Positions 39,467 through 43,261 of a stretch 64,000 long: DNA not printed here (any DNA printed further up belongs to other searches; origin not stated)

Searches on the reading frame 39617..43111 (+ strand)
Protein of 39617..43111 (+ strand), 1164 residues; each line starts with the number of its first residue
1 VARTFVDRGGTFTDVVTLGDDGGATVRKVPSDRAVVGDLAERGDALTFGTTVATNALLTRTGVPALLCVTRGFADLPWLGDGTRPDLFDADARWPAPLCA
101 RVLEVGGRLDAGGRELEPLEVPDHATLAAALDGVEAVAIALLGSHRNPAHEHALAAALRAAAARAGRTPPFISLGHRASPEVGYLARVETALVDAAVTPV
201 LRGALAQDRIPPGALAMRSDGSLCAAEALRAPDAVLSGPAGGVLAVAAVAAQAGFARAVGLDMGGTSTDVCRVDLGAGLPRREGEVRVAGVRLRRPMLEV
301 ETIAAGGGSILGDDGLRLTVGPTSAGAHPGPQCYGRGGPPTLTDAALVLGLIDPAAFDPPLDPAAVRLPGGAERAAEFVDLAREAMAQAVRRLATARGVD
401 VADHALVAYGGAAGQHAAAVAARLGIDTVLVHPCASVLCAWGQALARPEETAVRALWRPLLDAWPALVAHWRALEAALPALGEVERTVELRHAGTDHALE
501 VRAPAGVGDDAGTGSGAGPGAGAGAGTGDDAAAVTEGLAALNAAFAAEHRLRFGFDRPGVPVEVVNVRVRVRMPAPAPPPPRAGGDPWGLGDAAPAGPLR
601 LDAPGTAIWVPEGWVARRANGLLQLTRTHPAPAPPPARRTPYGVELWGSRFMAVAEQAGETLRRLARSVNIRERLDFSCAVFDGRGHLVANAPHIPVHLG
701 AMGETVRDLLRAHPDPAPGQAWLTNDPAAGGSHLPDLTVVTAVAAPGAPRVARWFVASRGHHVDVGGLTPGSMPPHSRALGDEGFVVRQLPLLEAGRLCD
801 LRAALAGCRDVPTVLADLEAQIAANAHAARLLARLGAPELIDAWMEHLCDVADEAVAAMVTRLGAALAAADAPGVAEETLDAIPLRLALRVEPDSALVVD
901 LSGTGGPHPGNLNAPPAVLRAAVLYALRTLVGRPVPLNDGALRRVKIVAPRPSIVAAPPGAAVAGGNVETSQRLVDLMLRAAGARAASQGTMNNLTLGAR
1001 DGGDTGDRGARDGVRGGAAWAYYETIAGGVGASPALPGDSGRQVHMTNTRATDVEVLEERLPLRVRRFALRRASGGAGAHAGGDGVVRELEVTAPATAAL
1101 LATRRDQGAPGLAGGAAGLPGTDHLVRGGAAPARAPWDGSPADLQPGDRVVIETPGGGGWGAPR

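Call 67: search_protein_families(library=pfam, proteins=[window:39617-43111:+], max_evalue=0.001)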
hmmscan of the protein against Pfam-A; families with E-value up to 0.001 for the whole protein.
window:39617-43111:+ (1164 aa): 3 families
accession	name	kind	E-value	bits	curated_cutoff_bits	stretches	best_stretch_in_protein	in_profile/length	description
PF02538.19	Hydantoinase_B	-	7.6e-149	496.9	26.8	1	642-1163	3-519/519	Hydantoinase B/oxoprolinase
PF01968.24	Hydantoinase_A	-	6.8e-64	216.3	22.9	1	187-450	1-289/291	Hydantoinase/oxoprolinase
PF05378.19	Hydant_A_N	-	2.7e-29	102.6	25.2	1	5-159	3-173/176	Hydantoinase/oxoprolinase N-terminal region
